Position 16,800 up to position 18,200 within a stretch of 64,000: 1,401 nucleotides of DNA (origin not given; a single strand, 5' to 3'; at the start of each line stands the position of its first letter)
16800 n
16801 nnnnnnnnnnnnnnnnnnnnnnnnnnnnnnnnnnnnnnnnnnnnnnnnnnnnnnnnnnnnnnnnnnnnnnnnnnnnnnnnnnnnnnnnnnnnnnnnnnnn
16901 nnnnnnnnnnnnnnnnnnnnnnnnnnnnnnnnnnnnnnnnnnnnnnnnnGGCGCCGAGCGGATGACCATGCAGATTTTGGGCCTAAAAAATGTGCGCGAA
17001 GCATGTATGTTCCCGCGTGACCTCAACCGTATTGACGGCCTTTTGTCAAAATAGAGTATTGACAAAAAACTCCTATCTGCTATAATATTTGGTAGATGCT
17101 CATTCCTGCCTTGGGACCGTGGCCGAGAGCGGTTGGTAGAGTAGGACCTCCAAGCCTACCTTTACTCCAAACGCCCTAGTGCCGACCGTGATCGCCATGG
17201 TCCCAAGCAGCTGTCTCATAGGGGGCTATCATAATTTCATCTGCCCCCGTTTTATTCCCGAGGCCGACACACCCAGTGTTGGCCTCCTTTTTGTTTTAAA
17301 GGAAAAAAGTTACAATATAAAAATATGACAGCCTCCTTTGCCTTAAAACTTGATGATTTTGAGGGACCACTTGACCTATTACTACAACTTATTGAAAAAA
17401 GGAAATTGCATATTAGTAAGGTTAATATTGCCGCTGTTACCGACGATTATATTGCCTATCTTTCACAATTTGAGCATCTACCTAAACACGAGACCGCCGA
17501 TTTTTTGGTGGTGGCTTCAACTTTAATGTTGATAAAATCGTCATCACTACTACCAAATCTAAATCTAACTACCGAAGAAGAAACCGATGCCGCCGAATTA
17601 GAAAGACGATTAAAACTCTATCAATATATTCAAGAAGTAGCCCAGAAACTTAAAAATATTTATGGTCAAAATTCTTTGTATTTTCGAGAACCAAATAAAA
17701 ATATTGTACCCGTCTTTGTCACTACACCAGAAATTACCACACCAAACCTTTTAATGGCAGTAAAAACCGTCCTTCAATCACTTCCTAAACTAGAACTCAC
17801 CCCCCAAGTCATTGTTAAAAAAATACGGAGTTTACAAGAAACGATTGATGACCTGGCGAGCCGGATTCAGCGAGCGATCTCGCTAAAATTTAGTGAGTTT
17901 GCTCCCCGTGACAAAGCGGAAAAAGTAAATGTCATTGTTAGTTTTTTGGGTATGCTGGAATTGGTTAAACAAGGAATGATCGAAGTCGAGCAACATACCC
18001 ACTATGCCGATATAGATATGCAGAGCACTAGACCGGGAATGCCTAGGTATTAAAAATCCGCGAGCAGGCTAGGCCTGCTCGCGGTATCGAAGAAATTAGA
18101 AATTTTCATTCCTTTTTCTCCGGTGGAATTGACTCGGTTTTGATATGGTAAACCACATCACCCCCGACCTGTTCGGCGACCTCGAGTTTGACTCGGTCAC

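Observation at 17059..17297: Consensus-promoter-driven about 200-nt candidate sRNA between aspS and scpA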

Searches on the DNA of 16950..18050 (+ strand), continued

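Call 50: search_rna_families(sources=[L205, L206, L207, L208, L210, L211, L203], threshold=evalue, max_evalue=1)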
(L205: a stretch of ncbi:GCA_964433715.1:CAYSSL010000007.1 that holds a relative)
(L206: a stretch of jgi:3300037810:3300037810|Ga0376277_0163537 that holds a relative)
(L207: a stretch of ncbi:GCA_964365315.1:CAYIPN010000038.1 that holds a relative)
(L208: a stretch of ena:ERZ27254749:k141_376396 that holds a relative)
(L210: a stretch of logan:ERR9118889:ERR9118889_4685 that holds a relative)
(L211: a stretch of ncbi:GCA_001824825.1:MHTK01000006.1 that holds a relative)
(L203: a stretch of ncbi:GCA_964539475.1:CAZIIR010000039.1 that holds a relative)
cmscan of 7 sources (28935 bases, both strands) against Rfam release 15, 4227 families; matches with E-value up to 1: 0.
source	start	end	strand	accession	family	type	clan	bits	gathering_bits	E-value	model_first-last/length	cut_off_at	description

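Call 70: search_rna_families(sources=[L215, L216, L212, L214], threshold=evalue, max_evalue=1)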
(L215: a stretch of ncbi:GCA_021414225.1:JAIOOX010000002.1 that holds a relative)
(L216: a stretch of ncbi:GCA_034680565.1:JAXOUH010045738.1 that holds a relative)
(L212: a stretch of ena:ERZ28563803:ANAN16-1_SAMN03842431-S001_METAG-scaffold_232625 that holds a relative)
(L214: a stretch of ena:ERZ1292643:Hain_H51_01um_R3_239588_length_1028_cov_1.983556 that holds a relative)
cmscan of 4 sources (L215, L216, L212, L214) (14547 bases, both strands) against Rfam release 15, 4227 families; matches with E-value up to 1: 3.
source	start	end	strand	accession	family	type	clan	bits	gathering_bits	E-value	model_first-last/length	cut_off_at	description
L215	703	840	+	RF00230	T-box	Cis-reg; leader;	-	35.7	93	6.4e-05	1-219/219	no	T-box leader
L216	180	257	-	RF02181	ST7-AS2_1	Gene; lncRNA;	-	25.2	80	0.17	1-72/72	no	ST7 antisense RNA 2 conserved region 1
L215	2597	2660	-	RF00947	mir-929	Gene; miRNA;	-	21.8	56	0.79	1-74/74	no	mir-929 microRNA precursor family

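Call 72: search_with_rna_model(model_id=R1, sources=[L205, L206, L207, L208, L210, L211, L212, L214, L215, L216], max_evalue=10, filters=off, show_alignments=3)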
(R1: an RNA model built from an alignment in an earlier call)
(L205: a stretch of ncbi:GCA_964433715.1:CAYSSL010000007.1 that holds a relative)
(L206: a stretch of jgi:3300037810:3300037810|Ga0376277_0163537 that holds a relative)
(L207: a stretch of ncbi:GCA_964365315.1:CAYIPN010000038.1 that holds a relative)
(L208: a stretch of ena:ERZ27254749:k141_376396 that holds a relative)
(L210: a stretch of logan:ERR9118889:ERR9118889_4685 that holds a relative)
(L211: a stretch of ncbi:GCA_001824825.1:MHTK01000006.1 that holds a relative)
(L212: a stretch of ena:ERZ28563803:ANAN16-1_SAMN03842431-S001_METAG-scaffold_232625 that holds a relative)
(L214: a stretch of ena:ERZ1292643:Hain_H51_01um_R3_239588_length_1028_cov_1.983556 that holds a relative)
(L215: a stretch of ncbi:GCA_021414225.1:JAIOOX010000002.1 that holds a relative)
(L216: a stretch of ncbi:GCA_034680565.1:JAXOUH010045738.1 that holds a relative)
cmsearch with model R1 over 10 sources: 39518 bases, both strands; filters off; matches with E-value up to 10: 50.
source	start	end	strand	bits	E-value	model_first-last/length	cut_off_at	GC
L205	3727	3758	-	13.1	0.19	1-167/167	no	0.69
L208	2409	2460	-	12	0.33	1-167/167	no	0.33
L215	2275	2345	+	10.7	0.66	1-167/167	no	0.49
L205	3170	3230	+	10.4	0.79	1-167/167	no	0.41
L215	5477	5532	+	10.1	0.91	1-167/167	no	0.41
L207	3075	3112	+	9.8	1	1-167/167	no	0.37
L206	1708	1740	-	9.8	1.1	1-167/167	no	0.45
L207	1922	1957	-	9.8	1.1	1-167/167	no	0.64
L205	2781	2934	+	8.9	1.7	1-167/167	no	0.45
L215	3736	3820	-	8.8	1.8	1-167/167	no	0.42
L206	770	841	+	8.7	1.9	1-167/167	no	0.56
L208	526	564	+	8.7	1.9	1-167/167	no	0.59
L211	4164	4225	+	8.4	2.2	1-167/167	no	0.44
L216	166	198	+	8.4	2.2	1-167/167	no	0.45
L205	3877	3917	-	8.4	2.2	1-167/167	no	0.61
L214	896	926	-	8.1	2.6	1-167/167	no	0.61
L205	3737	3768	+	8.1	2.6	1-167/167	no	0.78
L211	1751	1798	+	8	2.7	1-167/167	no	0.46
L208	887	947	+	7.3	3.9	1-167/167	no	0.44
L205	637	668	-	7.2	4.1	1-167/167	no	0.53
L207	3328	3355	+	7.1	4.4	1-167/167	no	0.64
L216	3414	3465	-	7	4.7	1-167/167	no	0.52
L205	2817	2873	-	6.9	4.8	24-115/167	no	0.61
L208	1531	1573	-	6.7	5.3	1-167/167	no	0.35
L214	98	137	+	6.6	5.5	1-167/167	no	0.62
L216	2951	3006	-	6.5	5.9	1-167/167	no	0.34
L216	1527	1556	-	6.5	6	1-167/167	no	0.53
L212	959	990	-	6.4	6.3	1-167/167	no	0.56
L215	862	901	+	6.3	6.5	1-167/167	no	0.3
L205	1736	1775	-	6.3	6.5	1-167/167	no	0.43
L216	2635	2679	+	6.2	6.9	1-167/167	no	0.47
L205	5666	5758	-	6.1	7.3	1-167/167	no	0.27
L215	3658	3692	-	6.1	7.3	1-167/167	no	0.31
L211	4087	4146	-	6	7.8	1-167/167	no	0.58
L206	1271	1346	-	6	7.9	1-167/167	no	0.32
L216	3916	3961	-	6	7.9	1-167/167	no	0.48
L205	2733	2767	+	5.9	8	1-167/167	no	0.37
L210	1383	1445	-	5.9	8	1-167/167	no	0.43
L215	2126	2207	+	5.8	8.4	1-167/167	no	0.43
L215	613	653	-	5.8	8.4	1-167/167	no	0.41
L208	518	552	-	5.8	8.5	1-167/167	no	0.63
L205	351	408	+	5.8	8.6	1-167/167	no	0.43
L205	4193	4241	+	5.7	8.9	1-167/167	no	0.29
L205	6171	6222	+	5.7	9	1-167/167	no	0.37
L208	326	479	-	5.7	9.1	1-167/167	no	0.48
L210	3541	3577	+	5.7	9.1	1-167/167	no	0.32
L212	398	440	+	5.7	9.2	1-167/167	no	0.47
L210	4271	4365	+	5.6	9.3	1-167/167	no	0.31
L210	4579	4645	-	5.6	9.6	1-167/167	no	0.45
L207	1932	1967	+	5.5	9.9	1-167/167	no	0.58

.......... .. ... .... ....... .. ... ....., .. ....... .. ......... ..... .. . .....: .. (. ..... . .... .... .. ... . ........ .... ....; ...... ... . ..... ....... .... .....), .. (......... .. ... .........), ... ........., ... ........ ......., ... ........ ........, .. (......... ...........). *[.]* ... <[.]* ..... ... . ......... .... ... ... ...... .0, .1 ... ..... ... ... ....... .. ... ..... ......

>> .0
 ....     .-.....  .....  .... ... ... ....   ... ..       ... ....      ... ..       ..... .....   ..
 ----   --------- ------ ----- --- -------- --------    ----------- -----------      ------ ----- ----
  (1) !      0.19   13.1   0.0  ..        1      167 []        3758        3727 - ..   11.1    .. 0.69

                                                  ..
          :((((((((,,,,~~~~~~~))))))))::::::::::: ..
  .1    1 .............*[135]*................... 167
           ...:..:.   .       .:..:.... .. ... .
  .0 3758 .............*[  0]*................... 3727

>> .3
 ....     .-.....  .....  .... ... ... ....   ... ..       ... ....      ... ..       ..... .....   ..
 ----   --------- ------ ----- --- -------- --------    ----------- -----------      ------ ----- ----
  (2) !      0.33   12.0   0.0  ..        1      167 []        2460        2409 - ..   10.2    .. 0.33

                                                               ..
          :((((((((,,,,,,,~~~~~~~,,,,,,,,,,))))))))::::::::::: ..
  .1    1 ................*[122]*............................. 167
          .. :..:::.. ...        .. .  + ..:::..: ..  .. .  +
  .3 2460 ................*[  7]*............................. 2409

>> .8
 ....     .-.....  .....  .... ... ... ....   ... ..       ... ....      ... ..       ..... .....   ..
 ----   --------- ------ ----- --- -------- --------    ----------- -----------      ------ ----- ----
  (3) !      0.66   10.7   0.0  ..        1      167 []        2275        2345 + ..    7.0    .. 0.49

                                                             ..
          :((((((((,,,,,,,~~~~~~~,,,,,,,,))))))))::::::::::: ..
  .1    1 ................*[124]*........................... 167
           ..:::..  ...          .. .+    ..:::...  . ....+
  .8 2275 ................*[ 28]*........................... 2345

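Call 77: search_dna_similar(query=window:17087-17297:+, collection=phages, mode=distant, max_evalue=0.01, max_rows=5)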
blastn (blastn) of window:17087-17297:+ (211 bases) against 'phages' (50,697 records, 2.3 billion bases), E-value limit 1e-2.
No match.

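Call 78: search_dna_similar(query=window:17087-17297:+, collection=plasmids, mode=distant, max_evalue=0.01, max_rows=5)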
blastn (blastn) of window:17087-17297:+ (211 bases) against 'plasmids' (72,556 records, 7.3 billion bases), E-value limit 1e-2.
No match.

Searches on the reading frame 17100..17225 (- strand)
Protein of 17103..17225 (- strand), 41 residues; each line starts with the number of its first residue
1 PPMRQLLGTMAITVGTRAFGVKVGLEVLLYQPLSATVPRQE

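Call 7: search_protein_families(library=pfam, proteins=[window:17100-17219:-])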
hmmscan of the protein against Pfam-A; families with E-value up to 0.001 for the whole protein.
window:17100-17219:- (39 aa): 0 families

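Call 36: find_homologous_proteins(query=window:17103-17225:-, max_evalue=10)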
Query seq(41 aa) (41 aa): 1 proteins with E <= 10 among 1 candidates.
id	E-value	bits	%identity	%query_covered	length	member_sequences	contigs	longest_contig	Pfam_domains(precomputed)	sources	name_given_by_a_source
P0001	3.5e-16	74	100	95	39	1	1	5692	-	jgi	-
